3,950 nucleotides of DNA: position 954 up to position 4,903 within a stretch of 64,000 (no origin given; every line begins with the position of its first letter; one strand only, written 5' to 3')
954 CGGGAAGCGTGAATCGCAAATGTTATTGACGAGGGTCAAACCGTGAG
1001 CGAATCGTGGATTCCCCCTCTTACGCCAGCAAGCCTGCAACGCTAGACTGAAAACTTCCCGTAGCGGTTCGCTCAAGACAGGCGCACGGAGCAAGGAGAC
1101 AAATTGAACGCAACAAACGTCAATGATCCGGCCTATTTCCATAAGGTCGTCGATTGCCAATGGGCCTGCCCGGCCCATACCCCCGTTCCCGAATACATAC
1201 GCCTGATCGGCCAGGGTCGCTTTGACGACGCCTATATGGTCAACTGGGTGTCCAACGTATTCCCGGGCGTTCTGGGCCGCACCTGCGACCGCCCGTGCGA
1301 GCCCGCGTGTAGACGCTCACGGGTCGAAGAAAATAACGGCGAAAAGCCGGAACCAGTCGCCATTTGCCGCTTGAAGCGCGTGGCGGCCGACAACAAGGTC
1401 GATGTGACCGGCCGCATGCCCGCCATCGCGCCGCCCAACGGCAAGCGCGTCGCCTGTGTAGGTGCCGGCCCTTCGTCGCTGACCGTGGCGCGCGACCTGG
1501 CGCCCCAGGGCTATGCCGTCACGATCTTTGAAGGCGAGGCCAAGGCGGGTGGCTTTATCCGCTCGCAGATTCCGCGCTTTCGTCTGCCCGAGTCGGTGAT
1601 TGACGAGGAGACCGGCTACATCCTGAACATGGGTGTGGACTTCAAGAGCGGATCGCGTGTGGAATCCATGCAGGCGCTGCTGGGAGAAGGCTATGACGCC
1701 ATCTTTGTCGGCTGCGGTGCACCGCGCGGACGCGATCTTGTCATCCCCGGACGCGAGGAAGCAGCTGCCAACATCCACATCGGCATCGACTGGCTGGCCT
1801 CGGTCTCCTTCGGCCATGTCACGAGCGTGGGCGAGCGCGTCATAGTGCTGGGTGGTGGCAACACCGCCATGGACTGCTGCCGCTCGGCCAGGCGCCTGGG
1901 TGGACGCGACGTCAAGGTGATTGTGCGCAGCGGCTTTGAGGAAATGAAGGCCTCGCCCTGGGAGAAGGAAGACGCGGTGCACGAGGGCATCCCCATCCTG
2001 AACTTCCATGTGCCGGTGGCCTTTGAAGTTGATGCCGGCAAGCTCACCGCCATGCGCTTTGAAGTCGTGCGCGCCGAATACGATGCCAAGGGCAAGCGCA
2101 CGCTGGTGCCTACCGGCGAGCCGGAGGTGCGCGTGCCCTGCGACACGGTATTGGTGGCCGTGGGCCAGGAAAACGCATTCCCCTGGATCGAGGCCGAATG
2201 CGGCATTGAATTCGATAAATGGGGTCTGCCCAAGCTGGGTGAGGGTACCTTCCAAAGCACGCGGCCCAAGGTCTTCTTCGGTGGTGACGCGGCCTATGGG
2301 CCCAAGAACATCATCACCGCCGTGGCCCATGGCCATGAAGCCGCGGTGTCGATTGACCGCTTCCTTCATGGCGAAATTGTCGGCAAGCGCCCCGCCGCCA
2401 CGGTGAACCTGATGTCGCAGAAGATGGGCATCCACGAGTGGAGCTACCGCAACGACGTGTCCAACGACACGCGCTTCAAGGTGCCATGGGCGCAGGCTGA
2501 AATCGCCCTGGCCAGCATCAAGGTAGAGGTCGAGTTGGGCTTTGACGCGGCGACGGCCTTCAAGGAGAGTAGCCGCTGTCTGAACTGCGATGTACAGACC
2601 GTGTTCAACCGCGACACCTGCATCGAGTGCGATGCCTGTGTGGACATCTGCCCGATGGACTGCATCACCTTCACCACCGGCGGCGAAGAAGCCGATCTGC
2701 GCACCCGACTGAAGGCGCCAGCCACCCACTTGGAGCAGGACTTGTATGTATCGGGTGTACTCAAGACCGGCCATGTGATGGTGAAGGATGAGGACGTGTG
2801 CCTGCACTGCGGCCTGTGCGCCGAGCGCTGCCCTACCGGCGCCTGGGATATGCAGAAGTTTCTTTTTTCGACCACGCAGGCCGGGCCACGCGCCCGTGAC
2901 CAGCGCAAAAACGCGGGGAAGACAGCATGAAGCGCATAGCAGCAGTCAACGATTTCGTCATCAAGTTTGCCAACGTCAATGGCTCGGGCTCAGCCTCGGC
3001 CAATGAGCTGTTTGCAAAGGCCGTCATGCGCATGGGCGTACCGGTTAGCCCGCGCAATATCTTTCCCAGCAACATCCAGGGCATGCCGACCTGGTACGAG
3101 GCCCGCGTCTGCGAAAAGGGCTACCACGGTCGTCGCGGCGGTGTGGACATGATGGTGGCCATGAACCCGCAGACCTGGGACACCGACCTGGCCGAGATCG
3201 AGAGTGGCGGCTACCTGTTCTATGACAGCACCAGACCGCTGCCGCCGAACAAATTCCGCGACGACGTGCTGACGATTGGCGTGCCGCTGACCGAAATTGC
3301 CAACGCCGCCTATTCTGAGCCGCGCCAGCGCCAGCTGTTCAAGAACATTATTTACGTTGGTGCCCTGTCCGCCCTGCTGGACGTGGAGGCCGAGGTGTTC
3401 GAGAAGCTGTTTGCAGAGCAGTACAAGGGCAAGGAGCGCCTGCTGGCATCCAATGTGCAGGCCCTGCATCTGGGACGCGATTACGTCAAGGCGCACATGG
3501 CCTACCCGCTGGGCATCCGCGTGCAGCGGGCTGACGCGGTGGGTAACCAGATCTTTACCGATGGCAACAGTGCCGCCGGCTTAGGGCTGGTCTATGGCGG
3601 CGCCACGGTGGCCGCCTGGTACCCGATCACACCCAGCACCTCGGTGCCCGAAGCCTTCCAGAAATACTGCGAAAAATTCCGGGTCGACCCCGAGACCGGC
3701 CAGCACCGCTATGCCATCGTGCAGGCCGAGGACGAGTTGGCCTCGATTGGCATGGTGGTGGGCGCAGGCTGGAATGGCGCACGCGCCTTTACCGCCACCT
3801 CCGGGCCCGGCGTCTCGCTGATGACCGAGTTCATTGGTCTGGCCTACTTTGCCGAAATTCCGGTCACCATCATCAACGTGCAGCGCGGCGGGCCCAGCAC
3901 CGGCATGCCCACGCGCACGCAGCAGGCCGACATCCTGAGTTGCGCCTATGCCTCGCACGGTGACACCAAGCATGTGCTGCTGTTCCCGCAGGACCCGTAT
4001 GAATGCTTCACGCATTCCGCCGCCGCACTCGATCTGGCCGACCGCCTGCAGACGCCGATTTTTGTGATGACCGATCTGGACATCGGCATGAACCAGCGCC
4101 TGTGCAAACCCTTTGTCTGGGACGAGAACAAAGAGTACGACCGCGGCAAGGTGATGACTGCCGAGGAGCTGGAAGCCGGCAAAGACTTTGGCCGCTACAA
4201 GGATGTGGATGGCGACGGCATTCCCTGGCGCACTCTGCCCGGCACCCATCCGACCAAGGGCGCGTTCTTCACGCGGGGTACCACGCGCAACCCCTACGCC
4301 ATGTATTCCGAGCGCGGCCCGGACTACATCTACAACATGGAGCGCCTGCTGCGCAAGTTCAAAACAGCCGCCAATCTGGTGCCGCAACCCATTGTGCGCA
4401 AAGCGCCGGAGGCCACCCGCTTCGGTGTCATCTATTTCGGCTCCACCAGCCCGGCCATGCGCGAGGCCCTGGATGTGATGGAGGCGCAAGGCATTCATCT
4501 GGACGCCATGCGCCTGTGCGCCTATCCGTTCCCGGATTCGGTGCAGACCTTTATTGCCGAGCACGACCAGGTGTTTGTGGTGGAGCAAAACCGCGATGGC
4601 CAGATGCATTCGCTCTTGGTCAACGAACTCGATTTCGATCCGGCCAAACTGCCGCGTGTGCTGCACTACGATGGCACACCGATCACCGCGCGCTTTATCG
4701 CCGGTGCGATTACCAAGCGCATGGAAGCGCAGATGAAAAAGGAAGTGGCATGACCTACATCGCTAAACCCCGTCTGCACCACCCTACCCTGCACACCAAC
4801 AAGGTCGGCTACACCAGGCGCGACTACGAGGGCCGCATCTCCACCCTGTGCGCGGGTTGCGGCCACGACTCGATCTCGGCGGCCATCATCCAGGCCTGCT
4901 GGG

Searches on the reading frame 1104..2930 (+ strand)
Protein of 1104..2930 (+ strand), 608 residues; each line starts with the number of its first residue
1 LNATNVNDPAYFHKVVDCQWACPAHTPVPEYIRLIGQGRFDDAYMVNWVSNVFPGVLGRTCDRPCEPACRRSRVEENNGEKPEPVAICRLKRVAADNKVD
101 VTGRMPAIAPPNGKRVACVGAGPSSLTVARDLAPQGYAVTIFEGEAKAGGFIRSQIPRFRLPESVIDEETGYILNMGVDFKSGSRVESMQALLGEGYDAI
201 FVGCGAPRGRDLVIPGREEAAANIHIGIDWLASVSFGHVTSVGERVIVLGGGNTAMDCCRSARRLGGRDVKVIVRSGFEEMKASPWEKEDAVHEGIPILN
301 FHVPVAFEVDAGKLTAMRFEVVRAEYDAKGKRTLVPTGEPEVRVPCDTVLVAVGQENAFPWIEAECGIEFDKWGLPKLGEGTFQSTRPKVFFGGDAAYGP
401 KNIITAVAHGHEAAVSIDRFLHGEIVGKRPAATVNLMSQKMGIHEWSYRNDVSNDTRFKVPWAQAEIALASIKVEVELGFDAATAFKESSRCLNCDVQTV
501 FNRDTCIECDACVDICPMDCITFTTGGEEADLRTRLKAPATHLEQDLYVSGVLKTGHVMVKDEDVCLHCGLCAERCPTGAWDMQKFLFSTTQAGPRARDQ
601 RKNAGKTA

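Call 70: search_protein_families(library=pfam, proteins=[window:1104-2930:+], max_evalue=0.00001)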
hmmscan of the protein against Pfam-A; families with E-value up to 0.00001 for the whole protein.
window:1104-2930:+ (608 aa): 7 families
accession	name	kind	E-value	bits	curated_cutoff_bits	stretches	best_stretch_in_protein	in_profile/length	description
PF07992.20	Pyr_redox_2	-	1.5e-20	74.2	26.1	1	115-410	2-291/291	Pyridine nucleotide-disulphide oxidoreductase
PF14691.11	Fer4_20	-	2e-15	57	25.8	1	17-98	31-108/113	Dihydroprymidine dehydrogenase domain II, 4Fe-4S cluster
PF12838.12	Fer4_7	-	7.6e-11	42.7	27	1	505-580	1-52/52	4Fe-4S dicluster domain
PF00037.32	Fer4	-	5.5e-09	35.9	21.1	1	560-580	2-22/24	4Fe-4S binding domain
PF00070.33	Pyr_redox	-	1.3e-07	32.4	22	0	245-319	1-79/82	Pyridine nucleotide-disulphide oxidoreductase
PF13738.12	Pyr_redox_3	-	1.6e-07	31.3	30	0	243-394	164-305/305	Pyridine nucleotide-disulphide oxidoreductase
PF13237.11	Fer4_10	-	7.3e-07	29.5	25.5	0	559-590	2-22/53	4Fe-4S dicluster domain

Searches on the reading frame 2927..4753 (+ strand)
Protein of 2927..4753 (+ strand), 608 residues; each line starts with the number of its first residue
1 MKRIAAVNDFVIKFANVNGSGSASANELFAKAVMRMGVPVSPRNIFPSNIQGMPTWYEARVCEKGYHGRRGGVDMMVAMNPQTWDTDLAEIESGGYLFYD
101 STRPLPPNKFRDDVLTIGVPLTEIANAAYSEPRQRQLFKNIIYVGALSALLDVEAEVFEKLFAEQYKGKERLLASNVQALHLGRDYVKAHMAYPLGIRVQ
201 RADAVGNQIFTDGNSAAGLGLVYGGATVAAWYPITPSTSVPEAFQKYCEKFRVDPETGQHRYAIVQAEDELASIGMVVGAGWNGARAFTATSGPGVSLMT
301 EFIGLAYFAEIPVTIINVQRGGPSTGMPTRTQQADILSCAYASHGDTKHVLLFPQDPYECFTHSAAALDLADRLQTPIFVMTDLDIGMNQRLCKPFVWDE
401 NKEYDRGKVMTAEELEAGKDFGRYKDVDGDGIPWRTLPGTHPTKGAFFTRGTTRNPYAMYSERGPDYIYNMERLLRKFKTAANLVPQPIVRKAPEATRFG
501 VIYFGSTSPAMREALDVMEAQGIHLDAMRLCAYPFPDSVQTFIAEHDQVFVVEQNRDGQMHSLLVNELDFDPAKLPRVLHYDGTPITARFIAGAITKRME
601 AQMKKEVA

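Call 70: search_protein_families(library=pfam, proteins=[window:2927-4753:+], max_evalue=0.00001)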
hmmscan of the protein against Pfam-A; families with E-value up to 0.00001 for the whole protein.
window:2927-4753:+ (608 aa): 2 families
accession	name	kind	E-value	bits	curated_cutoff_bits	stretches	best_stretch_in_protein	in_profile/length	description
PF01855.24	POR_N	-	9.2e-46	156.9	27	1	223-386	5-157/231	Pyruvate flavodoxin/ferredoxin oxidoreductase, thiamine diP-bdg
PF01558.24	POR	-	9.7e-33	114.2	27.4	1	19-184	2-172/173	Pyruvate ferredoxin/flavodoxin oxidoreductase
